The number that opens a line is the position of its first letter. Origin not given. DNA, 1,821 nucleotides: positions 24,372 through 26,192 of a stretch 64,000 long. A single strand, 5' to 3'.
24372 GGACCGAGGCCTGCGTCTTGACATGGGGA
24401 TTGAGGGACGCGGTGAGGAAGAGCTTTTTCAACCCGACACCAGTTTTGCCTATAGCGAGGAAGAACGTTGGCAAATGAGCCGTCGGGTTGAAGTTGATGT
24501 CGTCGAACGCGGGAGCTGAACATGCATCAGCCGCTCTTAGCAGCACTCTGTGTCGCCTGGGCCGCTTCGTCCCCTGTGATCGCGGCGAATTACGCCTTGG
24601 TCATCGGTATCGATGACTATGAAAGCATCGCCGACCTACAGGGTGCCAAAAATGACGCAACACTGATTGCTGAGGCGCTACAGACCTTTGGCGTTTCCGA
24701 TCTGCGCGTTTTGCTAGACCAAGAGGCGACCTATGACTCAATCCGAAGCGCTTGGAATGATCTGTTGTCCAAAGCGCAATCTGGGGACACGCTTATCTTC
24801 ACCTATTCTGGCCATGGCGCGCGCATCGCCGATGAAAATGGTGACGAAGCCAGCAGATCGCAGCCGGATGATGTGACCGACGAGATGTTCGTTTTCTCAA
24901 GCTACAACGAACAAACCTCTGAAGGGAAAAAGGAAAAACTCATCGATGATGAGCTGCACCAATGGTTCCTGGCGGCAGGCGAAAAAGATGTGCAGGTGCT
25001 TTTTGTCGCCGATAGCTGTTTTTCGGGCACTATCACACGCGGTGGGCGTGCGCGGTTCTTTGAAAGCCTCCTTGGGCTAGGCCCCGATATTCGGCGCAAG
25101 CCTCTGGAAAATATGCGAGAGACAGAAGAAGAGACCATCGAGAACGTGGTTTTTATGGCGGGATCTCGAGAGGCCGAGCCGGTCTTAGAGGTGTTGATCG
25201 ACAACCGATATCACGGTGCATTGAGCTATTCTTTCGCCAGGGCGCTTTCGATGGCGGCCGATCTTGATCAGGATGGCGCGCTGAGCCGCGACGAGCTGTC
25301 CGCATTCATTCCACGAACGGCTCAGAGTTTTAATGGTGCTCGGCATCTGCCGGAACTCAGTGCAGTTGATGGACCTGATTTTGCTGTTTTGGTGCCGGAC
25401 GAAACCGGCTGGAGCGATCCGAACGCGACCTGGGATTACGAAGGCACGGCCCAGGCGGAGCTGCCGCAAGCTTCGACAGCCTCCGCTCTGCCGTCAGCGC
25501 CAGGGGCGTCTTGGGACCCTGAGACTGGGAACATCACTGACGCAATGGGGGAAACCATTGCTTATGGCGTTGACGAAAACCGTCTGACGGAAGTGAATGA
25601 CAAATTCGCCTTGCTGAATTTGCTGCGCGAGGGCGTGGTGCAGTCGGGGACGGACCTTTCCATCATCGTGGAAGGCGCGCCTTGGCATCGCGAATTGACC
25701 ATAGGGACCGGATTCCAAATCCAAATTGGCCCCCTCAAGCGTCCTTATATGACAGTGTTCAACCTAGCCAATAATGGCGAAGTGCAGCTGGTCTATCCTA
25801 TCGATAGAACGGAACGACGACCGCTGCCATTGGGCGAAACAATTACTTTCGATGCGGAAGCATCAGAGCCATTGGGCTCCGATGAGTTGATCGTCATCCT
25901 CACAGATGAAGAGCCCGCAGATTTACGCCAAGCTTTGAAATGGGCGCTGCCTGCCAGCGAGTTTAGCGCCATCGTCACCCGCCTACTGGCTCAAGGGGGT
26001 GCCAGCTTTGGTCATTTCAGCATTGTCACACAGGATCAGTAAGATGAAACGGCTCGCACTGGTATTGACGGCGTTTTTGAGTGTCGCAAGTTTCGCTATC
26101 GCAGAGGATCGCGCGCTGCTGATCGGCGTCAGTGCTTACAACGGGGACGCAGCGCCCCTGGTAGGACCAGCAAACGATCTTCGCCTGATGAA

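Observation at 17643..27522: Nine-gene exported proteolytic network: three caspase homologues, an S1 protease, a serpin, four DUF4384 domains and OmpA/PG-binding anchors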

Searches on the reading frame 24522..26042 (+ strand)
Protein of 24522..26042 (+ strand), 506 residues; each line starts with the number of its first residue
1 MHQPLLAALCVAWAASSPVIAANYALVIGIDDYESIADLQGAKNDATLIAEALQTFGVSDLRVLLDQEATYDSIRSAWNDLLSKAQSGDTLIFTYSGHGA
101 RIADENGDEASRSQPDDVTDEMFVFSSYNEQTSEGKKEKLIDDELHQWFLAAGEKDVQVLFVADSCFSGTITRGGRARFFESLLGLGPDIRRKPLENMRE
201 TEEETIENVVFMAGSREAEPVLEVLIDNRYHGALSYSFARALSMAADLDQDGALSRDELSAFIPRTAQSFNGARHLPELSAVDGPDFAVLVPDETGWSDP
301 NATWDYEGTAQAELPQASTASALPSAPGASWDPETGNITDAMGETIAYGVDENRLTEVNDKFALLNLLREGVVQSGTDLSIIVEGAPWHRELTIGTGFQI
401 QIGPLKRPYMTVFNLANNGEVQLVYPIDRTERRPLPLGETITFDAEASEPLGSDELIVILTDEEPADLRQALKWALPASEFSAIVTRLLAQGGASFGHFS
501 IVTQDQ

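Call 3: search_protein_families(library=pfam, proteins=[window:24522-26042:+], max_evalue=0.01)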
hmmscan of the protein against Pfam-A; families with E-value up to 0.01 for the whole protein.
window:24522-26042:+ (506 aa): 3 families
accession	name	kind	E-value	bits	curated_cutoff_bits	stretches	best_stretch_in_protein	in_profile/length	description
PF00656.27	Peptidase_C14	-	1e-15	58.5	21.4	1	24-246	3-195/233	Caspase domain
PF14326.11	DUF4384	-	0.0026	18.2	27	1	392-463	2-80/81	Domain of unknown function (DUF4384)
PF13202.12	EF-hand_5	-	0.0032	17.3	25.9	1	245-262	7-24/25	EF hand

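Call 6: search_protein_families(library=padloc, proteins=[window:24522-26042:+], max_evalue=0.01)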
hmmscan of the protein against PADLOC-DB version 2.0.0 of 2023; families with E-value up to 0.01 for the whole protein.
window:24522-26042:+ (506 aa): 1 family
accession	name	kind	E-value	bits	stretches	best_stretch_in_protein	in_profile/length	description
PDLC02987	caspase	-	2.2e-16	58.1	1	22-184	2-130/453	-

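Call 17: find_homologous_proteins(query=window:24522-26042:+, max_evalue=0.00001)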
Query window:24522-26042:+ (506 aa): 95 proteins with E <= 0.00001 among 8000 candidates.
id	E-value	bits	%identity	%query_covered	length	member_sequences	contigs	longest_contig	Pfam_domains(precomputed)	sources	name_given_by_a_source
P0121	0.0e+0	1127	100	100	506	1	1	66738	PF00656.28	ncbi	ncbi:MAG: caspase family protein [Pseudomonadota bacterium]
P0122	7.0e-202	690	63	97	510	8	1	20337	PF00656.28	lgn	-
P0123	1.2e-193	662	60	98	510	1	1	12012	PF00656.28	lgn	-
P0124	6.2e-193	660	61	99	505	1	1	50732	PF00656.28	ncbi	ncbi:MAG: caspase family protein [Pseudomonadota bacterium]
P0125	3.8e-167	575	54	98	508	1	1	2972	PF00656.28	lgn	-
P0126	4.2e-159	549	53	97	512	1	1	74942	PF00656.28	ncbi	-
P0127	1.5e-158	547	53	98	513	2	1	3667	PF00656.28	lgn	-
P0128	5.0e-157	542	53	96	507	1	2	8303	PF00656.28,PF14326.12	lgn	-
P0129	1.1e-155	537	53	96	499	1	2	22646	PF00656.28,PF14326.12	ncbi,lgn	-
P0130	1.0e-127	445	46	99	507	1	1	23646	PF00656.28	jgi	-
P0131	1.5e-125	438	46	95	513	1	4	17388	PF00656.28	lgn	-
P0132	1.3e-111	392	42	97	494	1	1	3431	PF00656.28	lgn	-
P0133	3.8e-110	387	42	60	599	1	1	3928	PF00656.28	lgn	-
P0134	1.7e-64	237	33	93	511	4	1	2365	PF00656.28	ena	-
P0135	9.0e-58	214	33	90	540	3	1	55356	PF00656.28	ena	-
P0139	1.2e-53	201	31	90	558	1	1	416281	PF00656.28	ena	-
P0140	2.4e-53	200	33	92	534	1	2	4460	PF00656.28,PF14326.12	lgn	-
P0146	6.4e-51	192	32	86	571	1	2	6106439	PF00656.28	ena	-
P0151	3.0e-48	183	29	92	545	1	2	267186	PF00656.28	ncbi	-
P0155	1.5e-46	177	33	88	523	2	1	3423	PF00656.28,PF14326.12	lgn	-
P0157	1.8e-43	167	40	49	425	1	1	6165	PF00656.28,PF14326.12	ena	-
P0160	1.4e-38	151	30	91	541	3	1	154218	PF00656.28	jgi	jgi:hypothetical protein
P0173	2.1e-33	134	26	96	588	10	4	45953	PF00656.28,PF14326.12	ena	-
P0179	2.0e-29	121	27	91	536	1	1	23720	PF00656.28,PF14326.12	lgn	-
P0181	2.4e-25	107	27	89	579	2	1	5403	PF00656.28,PF14326.12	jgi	jgi:hypothetical protein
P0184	2.1e-22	98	26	90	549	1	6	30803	PF00656.28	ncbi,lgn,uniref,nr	ncbi:caspase family protein [Sphingomonas ursincola]|uniref:caspase family protein n=1 Tax=Sphingomo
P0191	1.9e-19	88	31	51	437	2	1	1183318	PF00656.28,PF14326.12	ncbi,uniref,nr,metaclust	ncbi:peptidase C14, caspase catalytic subunit p20 [Candidatus Moduliflexus flocculans]|uniref:Peptid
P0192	8.8e-16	76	25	89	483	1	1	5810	PF00656.28,PF14326.12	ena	-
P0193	2.4e-15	74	35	31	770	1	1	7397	PF00656.28,PF14326.12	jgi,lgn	jgi:hypothetical protein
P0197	1.7e-12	65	30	46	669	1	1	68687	PF00656.28,PF14326.12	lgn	-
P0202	2.5e-10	58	30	45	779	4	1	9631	PF00656.28,PF14326.12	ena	-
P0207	1.2e-8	52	28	34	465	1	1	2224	PF00656.28,PF14326.12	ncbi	-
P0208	1.4e-8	52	32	33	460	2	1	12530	PF00656.28,PF14326.12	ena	-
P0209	2.0e-8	52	29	42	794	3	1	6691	PF00656.28,PF14326.12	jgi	jgi:hypothetical protein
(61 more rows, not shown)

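Call 18: find_encoding_contigs(protein=P0122, flank=10000, max_places=2)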
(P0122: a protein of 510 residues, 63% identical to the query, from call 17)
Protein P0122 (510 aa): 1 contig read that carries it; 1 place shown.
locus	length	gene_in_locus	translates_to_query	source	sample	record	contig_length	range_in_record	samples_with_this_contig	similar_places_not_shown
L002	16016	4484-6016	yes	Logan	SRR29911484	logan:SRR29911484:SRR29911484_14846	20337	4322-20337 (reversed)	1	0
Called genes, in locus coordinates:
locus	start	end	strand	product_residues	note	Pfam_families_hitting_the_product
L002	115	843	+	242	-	PF14326:DUF4384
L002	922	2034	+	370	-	PF00079:Serpin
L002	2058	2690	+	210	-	PF14326:DUF4384 (weak)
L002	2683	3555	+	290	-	PF00089:Trypsin, PF13365:Trypsin_2 (faint)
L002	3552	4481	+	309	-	PF00691:OmpA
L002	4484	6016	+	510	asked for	PF00656:Peptidase_C14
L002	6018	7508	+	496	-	PF00656:Peptidase_C14, PF14326:DUF4384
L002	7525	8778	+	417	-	-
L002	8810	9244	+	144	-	-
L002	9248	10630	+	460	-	-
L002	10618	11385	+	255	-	-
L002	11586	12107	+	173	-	PF01590:GAF, PF13185:GAF_2 (weak)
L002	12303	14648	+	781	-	PF02743:dCache_1, PF22673:MCP-like_PDC_1, PF00989:PAS, PF08447:PAS_3, PF13426:PAS_9, PF00512:HisKA (weak), PF13581:HATPase_c_2 (weak), PF02518:HATPase_c, +2 more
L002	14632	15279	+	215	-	PF00072:Response_reg, PF00196:GerE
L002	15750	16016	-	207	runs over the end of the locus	PF05951:Peptidase_M15_2, PF08291:Peptidase_M15_3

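Call 19: find_encoding_contigs(protein=P0126, flank=10000, max_places=2)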
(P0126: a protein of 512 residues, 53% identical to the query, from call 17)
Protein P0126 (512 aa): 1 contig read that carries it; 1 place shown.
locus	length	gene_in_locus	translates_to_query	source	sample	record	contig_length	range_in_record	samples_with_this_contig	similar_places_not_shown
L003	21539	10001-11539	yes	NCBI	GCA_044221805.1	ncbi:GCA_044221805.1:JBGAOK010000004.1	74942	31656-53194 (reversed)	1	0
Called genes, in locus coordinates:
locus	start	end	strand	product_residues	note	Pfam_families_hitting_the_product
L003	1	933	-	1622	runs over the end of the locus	PF20703:nSTAND1, PF07719:TPR_2 (faint), PF14559:TPR_19 (faint)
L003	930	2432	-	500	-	PF13676:TIR_2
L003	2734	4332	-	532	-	PF00656:Peptidase_C14, PF01471:PG_binding_1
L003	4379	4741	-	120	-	PF00691:OmpA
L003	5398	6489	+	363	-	PF14326:DUF4384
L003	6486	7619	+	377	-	PF00079:Serpin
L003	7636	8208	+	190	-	PF14326:DUF4384 (weak)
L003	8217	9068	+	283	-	PF00089:Trypsin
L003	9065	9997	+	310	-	PF00691:OmpA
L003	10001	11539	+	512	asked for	PF00656:Peptidase_C14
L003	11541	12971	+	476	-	PF00656:Peptidase_C14, PF14326:DUF4384 (weak)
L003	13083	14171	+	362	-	PF01734:Patatin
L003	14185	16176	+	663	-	-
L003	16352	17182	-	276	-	PF05853:BKACE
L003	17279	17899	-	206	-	PF00775:Dioxygenase_C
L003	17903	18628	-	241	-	PF12391:PCDO_beta_N, PF00775:Dioxygenase_C, PF13620:CarboxypepD_reg (faint)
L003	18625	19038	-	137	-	PF02627:CMD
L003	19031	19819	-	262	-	PF12697:Abhydrolase_6, PF00561:Abhydrolase_1, PF12146:Hydrolase_4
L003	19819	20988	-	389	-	PF01494:FAD_binding_3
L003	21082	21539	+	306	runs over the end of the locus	PF00126:HTH_1, PF03466:LysR_substrate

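Call 20: find_encoding_contigs(protein=P0129, flank=10000, max_places=2)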
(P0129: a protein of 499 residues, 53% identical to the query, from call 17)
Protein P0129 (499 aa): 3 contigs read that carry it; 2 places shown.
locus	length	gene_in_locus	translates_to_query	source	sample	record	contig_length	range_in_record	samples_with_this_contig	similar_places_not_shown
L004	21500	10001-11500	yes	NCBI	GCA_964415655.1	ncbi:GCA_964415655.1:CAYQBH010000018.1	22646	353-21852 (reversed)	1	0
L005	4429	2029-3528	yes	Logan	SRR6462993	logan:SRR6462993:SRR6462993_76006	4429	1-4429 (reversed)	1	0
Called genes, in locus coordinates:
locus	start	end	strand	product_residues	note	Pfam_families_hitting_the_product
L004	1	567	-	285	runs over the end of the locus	PF00528:BPD_transp_1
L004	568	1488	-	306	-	PF19300:BPD_transp_1_N, PF00528:BPD_transp_1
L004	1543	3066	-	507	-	PF00496:SBP_bac_5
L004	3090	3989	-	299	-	-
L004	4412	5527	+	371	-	PF01734:Patatin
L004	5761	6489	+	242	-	PF14326:DUF4384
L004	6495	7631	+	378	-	PF00079:Serpin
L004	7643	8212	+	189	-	PF14326:DUF4384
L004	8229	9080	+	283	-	PF00089:Trypsin, PF13365:Trypsin_2 (weak)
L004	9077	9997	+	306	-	PF00691:OmpA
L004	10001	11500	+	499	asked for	PF00656:Peptidase_C14, PF14326:DUF4384 (faint)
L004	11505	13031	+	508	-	PF00656:Peptidase_C14, PF14326:DUF4384 (weak)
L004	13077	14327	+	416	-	-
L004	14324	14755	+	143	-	-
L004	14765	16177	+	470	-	-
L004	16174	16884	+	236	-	-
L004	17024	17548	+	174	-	PF00691:OmpA (weak)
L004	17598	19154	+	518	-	PF00656:Peptidase_C14, PF01471:PG_binding_1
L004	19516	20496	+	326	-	PF00106:adh_short (weak), PF01073:3Beta_HSD, PF01370:Epimerase, PF04321:RmlD_sub_bind, PF05368:NmrA, PF13460:NAD_binding_10, PF01073:3Beta_HSD (weak)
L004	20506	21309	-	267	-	PF02673:BacA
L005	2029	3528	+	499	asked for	PF00656:Peptidase_C14, PF14326:DUF4384 (faint)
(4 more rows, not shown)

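Call 21: find_encoding_contigs(protein=P0130, flank=10000, max_places=2)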
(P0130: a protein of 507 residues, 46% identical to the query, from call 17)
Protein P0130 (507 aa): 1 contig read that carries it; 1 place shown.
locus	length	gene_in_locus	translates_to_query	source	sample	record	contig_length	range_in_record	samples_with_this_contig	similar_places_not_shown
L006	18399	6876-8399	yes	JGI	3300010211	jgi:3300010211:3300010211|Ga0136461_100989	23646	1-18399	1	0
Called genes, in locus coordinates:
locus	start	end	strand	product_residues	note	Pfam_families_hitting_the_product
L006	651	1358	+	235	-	-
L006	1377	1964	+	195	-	PF00691:OmpA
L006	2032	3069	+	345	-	PF14326:DUF4384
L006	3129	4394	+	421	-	PF00079:Serpin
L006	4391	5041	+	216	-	PF14326:DUF4384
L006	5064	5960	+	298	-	PF00089:Trypsin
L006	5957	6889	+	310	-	PF00691:OmpA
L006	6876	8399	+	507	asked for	PF00656:Peptidase_C14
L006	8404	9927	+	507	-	PF00656:Peptidase_C14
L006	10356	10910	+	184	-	-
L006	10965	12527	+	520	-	PF00656:Peptidase_C14, PF01471:PG_binding_1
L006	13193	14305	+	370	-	PF00561:Abhydrolase_1, PF11339:DUF3141, PF12697:Abhydrolase_6 (weak), PF06850:PHB_depo_C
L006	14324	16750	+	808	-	PF00690:Cation_ATPase_N, PF00122:E1-E2_ATPase, PF00702:Hydrolase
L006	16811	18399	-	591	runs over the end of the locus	PF02302:PTS_IIB, PF25554:PTS_EIIB_BC_N, PF02302:PTS_IIB, PF25554:PTS_EIIB_BC_N, PF02378:PTS_EIIC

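Call 29: find_related_loci(query=A1, collection=genome_contigs, flank=10000)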
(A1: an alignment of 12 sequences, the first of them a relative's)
Query A1 (506 aa) in genome_contigs; peptide patterns used: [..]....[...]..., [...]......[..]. (x = any residue, [..] = any of these).
127 stretches matched a pattern; 6 encode a relative of the query (tblastn E <= 1e-3); 6 distinct loci.
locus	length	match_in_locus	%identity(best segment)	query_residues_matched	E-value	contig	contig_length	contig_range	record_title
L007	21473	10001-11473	63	16-504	0e+0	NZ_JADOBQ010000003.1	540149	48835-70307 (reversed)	Roseobacter sp. MH60115 contig3, whole genome shotgun sequence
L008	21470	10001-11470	53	18-506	6e-163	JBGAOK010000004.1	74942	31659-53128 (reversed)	MAG: Meridianimarinicoccus sp. isolate MAG_MBR_H10.103 MBRH10-103_opera_contig_1481, whole genome shotgun sequence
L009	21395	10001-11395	35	19-489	2e-79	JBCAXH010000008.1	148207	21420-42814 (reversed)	MAG: Pseudomonadota bacterium isolate J06555_14 NODE_8_length_148207_cov_24.548761, whole genome shotgun sequence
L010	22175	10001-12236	31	8-473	5e-57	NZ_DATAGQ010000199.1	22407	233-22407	MAG: Geminicoccus sp. isolate SMAG_U6833 k141_3699, whole genome shotgun sequence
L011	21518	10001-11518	32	26-504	2e-54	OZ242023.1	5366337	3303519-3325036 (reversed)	MAG: Gammaproteobacteria bacterium isolate bb6fca1c-7aa0-4b6b-ab67-8beeb69306b8 genome assembly, chromosome: 1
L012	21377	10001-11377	31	26-472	3e-51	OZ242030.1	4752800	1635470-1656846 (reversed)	MAG: Paracoccaceae bacterium isolate b0a31e3e-96fe-4094-b8e3-cdc964d6e1dc genome assembly, chromosome: 1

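Call 36: search_protein_families(library=pfam, proteins=[L006:651-1358:+, L006:1377-1964:+, L003:14185-16176:+], max_evalue=1)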
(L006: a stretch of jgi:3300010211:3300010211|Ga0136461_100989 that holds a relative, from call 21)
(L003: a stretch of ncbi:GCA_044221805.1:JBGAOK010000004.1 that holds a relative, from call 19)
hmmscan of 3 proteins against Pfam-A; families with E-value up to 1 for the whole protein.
L006:651-1358:+ (235 aa): 0 families

L006:1377-1964:+ (195 aa): 2 families
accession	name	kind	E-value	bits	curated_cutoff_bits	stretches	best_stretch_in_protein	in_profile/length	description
PF00691.25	OmpA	-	4.2e-11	43.5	27.2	1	92-178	2-89/98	OmpA family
PF05359.17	DUF748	-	0.12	10.8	50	1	88-132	879-923/1037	Domain of Unknown Function (DUF748)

L003:14185-16176:+ (663 aa): 4 families
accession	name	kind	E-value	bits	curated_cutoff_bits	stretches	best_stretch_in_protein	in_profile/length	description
PF14015.11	DUF4231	-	8.9e-05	23.3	24.7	1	367-435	19-82/103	Protein of unknown function (DUF4231)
PF00424.23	REV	-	0.015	15.7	22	1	412-439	37-64/94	REV protein (anti-repression trans-activator protein)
PF18184.6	SLATT_3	-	0.017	15.8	26.3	1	367-434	19-85/155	SMODS and SLOG-associating 2TM effector domain 3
PF23617.1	EF-hand_15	-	0.26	11.9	27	1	113-140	17-44/70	EF-hand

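Call 38: search_protein_families(library=pfam, proteins=[L011:329-1768:+, L011:2332-4020:+, L011:4597-6531:+, L011:6568-8457:+, L011:8607-9566:+, L011:9739-11589:+, L011:11406-14111:+, L011:14292-15629:+, L011:15915-17702:+, L011:17365-18696:+], max_evalue=0.001)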
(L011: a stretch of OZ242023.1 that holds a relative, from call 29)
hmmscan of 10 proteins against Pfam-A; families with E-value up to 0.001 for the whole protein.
L011:329-1768:+ (479 aa): 0 families

L011:2332-4020:+ (562 aa): 2 families
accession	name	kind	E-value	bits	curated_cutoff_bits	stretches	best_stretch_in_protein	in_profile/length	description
PF03781.23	FGE-sulfatase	-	4.9e-41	141.5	23.3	1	339-559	2-255/255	Sulfatase-modifying factor enzyme 1-like domain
PF00656.27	Peptidase_C14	-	1.9e-29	103.4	21.4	1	63-301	1-233/233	Caspase domain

L011:4597-6531:+ (644 aa): 0 families

L011:6568-8457:+ (629 aa): 1 family
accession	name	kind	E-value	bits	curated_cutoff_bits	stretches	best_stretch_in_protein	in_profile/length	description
PF03781.23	FGE-sulfatase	-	8.9e-121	402.8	23.3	2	362-625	1-255/255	Sulfatase-modifying factor enzyme 1-like domain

L011:8607-9566:+ (319 aa): 2 families
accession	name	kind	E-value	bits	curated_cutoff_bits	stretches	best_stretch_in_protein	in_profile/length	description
PF00691.25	OmpA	-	2.6e-09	37.7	27.2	1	215-299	2-89/98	OmpA family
PF13176.12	TPR_7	-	0.0006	20.2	27.9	0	122-151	1-29/36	Tetratricopeptide repeat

L011:9739-11589:+ (616 aa): 0 families

L011:11406-14111:+ (901 aa): 4 families
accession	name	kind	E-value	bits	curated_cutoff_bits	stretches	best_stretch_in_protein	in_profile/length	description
PF00089.32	Trypsin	-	3.4e-54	184.4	20.6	2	128-260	1-130/220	Trypsin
PF00656.27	Peptidase_C14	-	1.4e-18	67.8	21.4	1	430-667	3-194/233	Caspase domain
PF14326.11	DUF4384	-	2.5e-15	56.7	27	1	758-841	2-81/81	Domain of unknown function (DUF4384)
PF13365.12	Trypsin_2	-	3.7e-05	24.9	27.6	1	159-252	3-83/144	Trypsin-like peptidase domain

L011:14292-15629:+ (445 aa): 0 families

L011:15915-17702:+ (595 aa): 2 families
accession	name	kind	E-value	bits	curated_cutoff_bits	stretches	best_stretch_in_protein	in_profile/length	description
PF03781.23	FGE-sulfatase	-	1.2e-51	176.3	23.3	1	362-591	1-255/255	Sulfatase-modifying factor enzyme 1-like domain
PF00656.27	Peptidase_C14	-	2.7e-20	73.5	21.4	2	103-197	2-104/233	Caspase domain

L011:17365-18696:+ (443 aa): 1 family
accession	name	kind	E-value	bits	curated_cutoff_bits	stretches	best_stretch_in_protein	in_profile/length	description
PF03781.23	FGE-sulfatase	-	3e-38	132.4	23.3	1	188-429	2-226/255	Sulfatase-modifying factor enzyme 1-like domain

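Call 43: find_encoding_contigs(protein=P0131, flank=10000, max_places=1)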
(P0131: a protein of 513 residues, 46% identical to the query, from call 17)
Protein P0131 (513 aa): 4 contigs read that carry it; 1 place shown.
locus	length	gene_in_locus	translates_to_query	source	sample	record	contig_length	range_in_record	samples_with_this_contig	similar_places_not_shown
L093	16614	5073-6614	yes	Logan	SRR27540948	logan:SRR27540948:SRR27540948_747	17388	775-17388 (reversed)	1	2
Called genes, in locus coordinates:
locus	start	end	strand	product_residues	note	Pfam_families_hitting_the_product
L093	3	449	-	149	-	?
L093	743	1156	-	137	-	-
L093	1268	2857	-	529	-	PF00206:Lyase_1, PF14698:ASL_C2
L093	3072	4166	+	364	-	PF00079:Serpin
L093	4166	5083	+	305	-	PF00691:OmpA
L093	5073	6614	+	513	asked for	PF00656:Peptidase_C14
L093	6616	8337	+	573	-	PF00656:Peptidase_C14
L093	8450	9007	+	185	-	PF00691:OmpA (weak)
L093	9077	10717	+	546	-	PF00656:Peptidase_C14, PF01471:PG_binding_1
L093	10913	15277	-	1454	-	-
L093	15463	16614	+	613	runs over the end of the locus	-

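Call 44: find_encoding_contigs(protein=P0139, flank=10000, max_places=1)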
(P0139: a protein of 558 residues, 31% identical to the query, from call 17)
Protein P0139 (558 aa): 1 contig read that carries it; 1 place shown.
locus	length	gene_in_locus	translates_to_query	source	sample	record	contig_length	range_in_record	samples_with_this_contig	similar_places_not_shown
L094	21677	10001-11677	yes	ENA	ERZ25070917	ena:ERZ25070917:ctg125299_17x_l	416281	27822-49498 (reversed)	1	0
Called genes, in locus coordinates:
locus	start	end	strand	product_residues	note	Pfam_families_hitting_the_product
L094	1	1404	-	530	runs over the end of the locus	-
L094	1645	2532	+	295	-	PF01656:CbiA, PF13614:AAA_31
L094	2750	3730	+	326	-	PF02195:ParB_N (weak)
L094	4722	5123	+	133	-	-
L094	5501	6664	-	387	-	-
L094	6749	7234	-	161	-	-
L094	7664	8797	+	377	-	PF14326:DUF4384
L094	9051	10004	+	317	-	PF00691:OmpA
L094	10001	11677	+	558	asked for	PF00656:Peptidase_C14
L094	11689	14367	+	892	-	PF00089:Trypsin, PF13365:Trypsin_2 (faint), PF00089:Trypsin, PF00656:Peptidase_C14, PF14326:DUF4384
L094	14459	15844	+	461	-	PF00079:Serpin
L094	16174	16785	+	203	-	-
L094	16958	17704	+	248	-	PF01695:IstB_IS21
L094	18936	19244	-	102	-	-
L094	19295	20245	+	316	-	PF13609:Porin_4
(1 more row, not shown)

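Call 45: find_encoding_contigs(protein=P0146, flank=10000, max_places=1)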
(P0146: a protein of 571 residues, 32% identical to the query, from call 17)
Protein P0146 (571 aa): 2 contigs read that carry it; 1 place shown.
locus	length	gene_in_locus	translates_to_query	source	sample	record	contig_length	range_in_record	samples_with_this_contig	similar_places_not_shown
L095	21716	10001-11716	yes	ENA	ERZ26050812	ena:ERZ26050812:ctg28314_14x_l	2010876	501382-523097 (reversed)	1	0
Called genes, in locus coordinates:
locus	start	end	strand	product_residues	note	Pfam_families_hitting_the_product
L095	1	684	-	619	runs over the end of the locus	PF09820:AAA-ATPase_like, PF08011:PDDEXK_9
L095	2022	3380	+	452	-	-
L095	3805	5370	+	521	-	-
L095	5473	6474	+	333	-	-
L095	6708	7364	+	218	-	PF14326:DUF4384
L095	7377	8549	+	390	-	PF14326:DUF4384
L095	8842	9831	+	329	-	PF00691:OmpA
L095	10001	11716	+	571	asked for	PF00656:Peptidase_C14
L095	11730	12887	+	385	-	PF03781:FGE-sulfatase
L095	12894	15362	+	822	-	PF00089:Trypsin, PF13365:Trypsin_2 (faint), PF00089:Trypsin, PF00656:Peptidase_C14, PF14326:DUF4384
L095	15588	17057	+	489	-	PF00079:Serpin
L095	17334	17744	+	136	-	-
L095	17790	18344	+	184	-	-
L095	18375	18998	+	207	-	-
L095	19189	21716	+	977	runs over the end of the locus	PF12796:Ank_2, PF13637:Ank_4 (weak), PF12796:Ank_2, PF00023:Ank (weak), PF12796:Ank_2, PF12796:Ank_2, PF13857:Ank_5, PF12796:Ank_2, +5 more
